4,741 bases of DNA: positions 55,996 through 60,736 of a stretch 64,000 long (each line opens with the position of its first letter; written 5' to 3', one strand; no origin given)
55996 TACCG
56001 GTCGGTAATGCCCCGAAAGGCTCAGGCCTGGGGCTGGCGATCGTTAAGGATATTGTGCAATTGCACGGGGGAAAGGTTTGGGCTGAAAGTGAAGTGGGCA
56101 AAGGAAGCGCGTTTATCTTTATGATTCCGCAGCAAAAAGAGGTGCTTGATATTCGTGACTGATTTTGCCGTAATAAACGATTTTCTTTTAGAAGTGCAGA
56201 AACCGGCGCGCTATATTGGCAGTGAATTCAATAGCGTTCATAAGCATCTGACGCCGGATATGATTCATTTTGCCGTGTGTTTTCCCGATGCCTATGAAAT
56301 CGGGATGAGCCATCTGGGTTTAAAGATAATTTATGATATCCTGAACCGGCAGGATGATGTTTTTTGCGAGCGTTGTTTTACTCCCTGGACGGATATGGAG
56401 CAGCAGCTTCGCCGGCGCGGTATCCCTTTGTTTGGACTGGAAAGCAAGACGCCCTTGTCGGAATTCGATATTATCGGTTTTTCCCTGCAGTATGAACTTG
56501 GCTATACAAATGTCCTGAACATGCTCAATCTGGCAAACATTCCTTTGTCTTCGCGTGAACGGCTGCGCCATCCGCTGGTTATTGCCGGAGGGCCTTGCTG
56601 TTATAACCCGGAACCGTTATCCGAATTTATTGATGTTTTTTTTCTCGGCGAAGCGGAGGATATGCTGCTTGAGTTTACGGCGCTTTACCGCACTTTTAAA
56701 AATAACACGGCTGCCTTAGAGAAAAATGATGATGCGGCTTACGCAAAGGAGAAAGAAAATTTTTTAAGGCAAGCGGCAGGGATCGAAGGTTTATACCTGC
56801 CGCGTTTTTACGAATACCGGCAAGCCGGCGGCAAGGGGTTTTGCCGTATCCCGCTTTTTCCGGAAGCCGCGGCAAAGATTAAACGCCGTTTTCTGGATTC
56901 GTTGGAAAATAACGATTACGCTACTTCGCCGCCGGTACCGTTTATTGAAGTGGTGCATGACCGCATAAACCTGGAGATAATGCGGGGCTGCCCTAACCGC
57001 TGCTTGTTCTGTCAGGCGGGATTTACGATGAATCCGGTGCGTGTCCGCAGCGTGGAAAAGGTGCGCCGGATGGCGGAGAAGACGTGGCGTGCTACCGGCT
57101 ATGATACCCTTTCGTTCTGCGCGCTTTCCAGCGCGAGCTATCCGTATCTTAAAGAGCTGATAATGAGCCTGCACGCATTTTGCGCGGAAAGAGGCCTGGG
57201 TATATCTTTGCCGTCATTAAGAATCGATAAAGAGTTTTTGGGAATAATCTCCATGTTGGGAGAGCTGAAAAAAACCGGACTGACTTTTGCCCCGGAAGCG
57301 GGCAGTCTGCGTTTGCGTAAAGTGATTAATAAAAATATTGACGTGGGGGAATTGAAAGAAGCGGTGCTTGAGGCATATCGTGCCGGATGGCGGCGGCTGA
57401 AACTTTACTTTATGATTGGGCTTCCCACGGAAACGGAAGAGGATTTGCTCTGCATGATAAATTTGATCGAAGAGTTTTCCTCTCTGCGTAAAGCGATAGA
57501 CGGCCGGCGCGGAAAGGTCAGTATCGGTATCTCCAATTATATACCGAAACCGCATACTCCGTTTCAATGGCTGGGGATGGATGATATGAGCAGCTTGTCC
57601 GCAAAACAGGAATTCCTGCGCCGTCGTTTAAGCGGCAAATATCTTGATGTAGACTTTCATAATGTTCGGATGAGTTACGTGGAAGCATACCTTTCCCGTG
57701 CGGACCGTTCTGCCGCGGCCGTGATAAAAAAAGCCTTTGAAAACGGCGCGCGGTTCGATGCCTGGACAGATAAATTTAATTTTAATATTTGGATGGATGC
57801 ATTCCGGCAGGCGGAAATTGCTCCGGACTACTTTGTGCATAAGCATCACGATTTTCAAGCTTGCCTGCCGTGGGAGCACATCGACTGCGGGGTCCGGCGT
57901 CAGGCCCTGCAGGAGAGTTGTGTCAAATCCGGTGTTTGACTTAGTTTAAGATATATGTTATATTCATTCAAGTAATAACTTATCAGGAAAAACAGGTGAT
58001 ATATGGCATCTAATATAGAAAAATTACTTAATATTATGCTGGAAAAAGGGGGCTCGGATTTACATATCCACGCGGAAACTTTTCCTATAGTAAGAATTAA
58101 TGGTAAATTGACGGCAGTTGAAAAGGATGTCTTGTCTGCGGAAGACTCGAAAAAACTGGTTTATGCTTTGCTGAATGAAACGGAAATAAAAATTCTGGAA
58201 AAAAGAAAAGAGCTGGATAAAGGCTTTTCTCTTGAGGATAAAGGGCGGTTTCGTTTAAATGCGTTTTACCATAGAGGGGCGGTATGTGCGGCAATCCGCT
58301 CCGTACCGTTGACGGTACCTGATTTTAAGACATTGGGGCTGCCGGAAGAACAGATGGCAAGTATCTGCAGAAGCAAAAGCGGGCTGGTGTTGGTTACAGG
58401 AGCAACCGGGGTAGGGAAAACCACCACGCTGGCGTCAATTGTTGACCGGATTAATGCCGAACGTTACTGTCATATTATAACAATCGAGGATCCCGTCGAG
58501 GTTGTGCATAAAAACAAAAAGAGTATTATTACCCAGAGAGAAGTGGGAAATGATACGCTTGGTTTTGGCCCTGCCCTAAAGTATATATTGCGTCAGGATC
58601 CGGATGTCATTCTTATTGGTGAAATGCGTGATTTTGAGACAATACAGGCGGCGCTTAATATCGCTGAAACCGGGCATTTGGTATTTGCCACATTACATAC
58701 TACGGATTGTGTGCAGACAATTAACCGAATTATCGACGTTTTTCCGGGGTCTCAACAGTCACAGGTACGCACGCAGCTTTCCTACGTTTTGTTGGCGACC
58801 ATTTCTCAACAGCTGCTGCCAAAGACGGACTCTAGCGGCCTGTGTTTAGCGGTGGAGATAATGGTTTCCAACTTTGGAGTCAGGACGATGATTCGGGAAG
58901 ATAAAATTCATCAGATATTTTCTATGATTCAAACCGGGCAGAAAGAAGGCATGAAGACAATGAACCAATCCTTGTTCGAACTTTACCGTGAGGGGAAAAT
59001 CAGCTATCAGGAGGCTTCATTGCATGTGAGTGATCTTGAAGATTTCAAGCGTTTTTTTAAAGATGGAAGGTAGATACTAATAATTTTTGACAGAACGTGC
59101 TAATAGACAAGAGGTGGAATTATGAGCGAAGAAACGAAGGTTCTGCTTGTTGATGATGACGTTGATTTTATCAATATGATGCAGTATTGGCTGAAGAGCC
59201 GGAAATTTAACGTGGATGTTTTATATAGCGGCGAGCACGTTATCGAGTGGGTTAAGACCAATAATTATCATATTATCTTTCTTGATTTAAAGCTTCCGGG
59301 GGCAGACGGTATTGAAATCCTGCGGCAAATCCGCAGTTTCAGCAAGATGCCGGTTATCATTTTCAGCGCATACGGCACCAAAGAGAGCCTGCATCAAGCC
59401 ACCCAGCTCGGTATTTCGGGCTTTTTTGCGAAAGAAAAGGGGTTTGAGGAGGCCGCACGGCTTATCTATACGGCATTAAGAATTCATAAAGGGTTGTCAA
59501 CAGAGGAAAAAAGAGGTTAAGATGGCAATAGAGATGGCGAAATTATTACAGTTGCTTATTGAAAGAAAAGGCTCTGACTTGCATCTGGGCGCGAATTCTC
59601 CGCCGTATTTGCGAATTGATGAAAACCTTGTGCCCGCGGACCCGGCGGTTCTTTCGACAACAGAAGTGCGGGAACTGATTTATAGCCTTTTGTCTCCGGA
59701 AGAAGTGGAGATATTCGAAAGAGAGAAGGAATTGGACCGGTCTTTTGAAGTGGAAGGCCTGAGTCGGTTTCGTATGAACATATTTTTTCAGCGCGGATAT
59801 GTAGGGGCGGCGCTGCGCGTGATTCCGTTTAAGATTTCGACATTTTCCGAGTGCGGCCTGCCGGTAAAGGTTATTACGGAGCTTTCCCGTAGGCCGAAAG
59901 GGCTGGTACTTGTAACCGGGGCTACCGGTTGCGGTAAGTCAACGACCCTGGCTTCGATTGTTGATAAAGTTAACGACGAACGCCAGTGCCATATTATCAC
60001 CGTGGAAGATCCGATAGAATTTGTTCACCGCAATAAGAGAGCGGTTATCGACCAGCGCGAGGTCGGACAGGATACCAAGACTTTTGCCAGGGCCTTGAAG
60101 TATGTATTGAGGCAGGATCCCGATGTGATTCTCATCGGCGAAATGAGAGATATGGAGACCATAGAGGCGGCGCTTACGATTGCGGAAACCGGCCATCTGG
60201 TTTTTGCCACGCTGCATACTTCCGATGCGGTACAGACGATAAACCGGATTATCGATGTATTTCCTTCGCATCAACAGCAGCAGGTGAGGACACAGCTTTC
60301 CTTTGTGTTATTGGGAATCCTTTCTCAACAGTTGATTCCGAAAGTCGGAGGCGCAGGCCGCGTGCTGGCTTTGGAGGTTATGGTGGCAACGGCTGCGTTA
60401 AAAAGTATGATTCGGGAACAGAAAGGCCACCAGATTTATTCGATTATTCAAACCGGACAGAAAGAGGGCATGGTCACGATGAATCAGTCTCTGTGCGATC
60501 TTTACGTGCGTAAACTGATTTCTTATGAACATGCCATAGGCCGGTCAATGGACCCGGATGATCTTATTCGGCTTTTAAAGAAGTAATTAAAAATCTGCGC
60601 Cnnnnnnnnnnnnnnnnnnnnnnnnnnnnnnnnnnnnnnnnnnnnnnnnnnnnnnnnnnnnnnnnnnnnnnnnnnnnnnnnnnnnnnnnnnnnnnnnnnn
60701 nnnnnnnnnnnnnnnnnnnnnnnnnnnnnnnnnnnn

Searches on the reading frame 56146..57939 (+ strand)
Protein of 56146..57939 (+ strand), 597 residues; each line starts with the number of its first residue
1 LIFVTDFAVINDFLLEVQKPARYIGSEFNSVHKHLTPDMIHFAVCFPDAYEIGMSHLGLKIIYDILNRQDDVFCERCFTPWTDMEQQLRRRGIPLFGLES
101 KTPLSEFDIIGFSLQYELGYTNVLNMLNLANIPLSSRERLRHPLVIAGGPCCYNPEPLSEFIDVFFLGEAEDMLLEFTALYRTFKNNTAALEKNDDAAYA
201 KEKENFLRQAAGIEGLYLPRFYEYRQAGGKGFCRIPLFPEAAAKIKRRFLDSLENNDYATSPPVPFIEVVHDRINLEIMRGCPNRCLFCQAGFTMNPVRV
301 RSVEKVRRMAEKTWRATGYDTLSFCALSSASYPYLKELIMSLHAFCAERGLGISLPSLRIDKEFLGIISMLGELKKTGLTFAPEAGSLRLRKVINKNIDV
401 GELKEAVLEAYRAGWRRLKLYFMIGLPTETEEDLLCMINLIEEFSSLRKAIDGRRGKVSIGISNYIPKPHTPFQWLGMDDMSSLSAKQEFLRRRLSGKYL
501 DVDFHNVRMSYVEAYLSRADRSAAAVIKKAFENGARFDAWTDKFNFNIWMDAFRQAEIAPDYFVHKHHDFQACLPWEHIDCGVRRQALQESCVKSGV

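Call 28: search_protein_families(library=pfam, proteins=[window:56146-57939:+], max_evalue=0.0001)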
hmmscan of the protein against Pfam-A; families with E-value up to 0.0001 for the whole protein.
window:56146-57939:+ (597 aa): 2 families
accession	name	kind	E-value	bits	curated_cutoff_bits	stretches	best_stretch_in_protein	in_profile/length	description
PF19864.5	Radical_SAM_N2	-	2.5e-58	196.2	29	1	58-219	1-151/151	Radical SAM proteins, N-terminal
PF04055.27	Radical_SAM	-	2.6e-18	67.2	29.5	1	277-440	2-165/166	Radical SAM superfamily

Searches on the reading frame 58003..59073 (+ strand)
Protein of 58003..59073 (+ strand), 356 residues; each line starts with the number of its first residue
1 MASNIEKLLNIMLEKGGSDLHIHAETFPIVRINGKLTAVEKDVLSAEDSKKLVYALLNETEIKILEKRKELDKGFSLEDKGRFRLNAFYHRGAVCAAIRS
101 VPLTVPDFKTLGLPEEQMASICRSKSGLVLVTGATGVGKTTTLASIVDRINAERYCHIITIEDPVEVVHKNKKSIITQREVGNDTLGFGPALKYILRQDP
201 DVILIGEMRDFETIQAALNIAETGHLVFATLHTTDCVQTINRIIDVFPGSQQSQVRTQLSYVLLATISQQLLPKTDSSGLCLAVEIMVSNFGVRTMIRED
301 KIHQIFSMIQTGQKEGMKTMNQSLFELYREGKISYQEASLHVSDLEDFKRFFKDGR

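Call 28: search_protein_families(library=pfam, proteins=[window:58003-59073:+], max_evalue=0.0001)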
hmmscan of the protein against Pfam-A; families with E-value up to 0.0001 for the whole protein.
window:58003-59073:+ (356 aa): 3 families
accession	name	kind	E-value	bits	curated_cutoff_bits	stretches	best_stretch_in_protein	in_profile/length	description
PF00437.27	T2SSE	-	1.8e-45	155.7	24.9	1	5-278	12-284/370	Type II/IV secretion system protein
PF20720.3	nSTAND3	-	6.2e-05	23.2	27.2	0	124-176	15-69/155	Novel STAND NTPase 3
PF13191.12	AAA_16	-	9.6e-05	23.4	32.6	0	119-153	17-51/167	AAA ATPase domain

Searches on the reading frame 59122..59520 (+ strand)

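Call 28: search_protein_families(library=pfam, proteins=[window:59122-59520:+], max_evalue=0.0001)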
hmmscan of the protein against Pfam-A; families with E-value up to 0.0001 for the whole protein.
window:59122-59520:+ (132 aa): 1 family
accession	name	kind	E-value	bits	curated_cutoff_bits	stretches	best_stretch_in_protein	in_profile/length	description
PF00072.30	Response_reg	-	5.7e-25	88.1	30.2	1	7-109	1-104/111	Response regulator receiver domain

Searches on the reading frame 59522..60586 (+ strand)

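Call 28: search_protein_families(library=pfam, proteins=[window:59522-60586:+], max_evalue=0.0001)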
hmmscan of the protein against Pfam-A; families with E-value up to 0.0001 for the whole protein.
window:59522-60586:+ (354 aa): 3 families
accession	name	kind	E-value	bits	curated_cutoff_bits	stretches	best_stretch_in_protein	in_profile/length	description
PF00437.27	T2SSE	-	1.3e-43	149.5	24.9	1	118-285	134-288/370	Type II/IV secretion system protein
PF13401.12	AAA_22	-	1.2e-05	26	27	1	125-211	4-96/130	AAA domain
PF13245.12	AAA_19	-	4.6e-05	24.1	25.1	0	125-198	10-78/134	AAA domain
